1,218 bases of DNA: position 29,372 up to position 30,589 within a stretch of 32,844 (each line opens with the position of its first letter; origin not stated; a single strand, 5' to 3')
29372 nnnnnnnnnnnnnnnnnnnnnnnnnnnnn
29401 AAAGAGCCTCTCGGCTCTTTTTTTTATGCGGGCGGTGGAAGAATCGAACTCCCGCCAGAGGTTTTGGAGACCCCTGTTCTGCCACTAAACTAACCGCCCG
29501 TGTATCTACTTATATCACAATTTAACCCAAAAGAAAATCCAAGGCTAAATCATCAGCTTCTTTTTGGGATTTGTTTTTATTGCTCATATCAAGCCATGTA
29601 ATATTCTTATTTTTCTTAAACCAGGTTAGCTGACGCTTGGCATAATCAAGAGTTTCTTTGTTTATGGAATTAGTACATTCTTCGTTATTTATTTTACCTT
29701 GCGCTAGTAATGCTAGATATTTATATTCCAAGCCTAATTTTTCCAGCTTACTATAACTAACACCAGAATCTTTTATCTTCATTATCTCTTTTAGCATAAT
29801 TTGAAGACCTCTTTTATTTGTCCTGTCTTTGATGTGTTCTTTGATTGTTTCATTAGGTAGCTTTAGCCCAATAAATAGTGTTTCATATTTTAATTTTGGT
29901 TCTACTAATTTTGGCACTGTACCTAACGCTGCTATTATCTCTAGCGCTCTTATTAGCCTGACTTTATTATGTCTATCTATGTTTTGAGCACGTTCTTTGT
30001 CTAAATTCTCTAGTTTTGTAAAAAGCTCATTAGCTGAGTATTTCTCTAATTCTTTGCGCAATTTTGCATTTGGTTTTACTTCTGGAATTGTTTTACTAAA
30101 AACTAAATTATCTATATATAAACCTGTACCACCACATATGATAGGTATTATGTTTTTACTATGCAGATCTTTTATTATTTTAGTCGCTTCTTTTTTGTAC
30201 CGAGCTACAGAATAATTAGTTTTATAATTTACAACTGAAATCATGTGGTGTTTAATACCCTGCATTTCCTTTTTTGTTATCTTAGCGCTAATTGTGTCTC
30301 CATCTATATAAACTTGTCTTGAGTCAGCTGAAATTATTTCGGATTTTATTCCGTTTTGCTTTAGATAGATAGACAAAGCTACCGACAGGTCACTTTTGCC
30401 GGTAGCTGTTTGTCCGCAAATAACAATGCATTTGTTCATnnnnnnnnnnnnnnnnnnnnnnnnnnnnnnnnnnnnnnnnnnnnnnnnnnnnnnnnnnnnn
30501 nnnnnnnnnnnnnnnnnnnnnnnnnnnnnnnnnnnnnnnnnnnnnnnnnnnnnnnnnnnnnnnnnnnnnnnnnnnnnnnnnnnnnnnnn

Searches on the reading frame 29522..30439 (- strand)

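Call 8: search_protein_families(library=pfam, proteins=[window:29522-30439:-], max_evalue=0.001)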
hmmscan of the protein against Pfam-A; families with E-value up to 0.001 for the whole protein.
window:29522-30439:- (305 aa): 1 family
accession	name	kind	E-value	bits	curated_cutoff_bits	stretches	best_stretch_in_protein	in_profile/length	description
PF01715.23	IPPT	-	4.8e-56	190.6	23.6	1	42-276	1-242/243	IPP transferase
